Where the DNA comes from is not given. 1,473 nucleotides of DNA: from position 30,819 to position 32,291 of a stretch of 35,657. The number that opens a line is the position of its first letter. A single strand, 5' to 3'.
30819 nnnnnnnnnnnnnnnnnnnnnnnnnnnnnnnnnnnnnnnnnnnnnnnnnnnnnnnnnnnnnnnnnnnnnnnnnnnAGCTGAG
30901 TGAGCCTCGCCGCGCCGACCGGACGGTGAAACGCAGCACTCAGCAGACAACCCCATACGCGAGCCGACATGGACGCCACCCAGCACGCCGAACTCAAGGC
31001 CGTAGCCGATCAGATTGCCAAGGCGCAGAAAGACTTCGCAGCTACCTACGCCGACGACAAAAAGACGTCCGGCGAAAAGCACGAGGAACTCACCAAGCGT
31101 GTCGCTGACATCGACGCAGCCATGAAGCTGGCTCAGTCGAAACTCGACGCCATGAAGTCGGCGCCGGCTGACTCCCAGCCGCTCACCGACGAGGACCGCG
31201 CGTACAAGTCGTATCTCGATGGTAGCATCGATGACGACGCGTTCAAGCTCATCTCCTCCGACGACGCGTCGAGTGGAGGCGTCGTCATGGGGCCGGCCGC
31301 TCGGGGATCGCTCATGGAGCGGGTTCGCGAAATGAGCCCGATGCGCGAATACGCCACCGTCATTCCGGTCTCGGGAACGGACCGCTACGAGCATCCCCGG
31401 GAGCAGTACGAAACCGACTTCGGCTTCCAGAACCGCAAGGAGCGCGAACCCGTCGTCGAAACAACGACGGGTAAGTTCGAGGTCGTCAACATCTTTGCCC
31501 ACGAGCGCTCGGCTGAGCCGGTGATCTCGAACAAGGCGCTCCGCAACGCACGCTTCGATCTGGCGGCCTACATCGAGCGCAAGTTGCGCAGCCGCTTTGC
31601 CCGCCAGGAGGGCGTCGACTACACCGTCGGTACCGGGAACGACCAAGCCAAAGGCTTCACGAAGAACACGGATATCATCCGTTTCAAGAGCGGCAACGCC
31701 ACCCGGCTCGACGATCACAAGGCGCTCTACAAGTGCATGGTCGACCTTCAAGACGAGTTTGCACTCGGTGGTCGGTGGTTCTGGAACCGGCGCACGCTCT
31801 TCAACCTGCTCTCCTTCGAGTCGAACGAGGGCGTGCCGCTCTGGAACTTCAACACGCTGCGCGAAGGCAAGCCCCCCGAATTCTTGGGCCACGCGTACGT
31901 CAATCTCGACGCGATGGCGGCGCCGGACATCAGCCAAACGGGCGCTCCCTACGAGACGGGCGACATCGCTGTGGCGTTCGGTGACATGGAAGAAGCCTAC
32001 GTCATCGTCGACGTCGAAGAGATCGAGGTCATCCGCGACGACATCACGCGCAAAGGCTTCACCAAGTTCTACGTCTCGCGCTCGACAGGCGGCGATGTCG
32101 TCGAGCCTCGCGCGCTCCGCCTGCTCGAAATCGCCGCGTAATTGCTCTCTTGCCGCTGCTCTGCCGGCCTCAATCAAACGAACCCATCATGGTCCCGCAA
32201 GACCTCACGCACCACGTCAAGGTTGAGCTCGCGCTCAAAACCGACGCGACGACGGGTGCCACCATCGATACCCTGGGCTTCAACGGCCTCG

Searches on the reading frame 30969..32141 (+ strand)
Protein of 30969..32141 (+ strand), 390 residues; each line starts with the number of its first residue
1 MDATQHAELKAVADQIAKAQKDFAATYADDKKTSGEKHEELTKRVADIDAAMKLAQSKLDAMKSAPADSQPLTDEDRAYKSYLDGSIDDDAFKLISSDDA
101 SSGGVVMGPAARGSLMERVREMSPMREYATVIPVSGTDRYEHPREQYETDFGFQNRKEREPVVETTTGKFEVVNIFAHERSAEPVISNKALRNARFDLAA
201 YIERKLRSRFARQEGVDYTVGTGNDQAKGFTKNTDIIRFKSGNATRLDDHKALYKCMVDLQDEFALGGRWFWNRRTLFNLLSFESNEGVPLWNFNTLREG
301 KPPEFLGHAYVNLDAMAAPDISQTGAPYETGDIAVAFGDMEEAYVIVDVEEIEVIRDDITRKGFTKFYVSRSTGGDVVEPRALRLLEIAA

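Call 39: search_protein_families(library=phrogs, proteins=[window:30969-32141:+], max_evalue=0.00001)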
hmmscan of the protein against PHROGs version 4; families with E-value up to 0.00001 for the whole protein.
window:30969-32141:+ (390 aa): 3 families
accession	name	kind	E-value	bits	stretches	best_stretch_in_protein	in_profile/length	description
phrog_10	-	head and packaging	2.8e-33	116.9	1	7-390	266-637/752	major head protein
phrog_15928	-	head and packaging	5.4e-17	63.4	1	192-390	3-181/185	major head protein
phrog_617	-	head and packaging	4.1e-08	33.6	1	96-316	340-558/626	major head protein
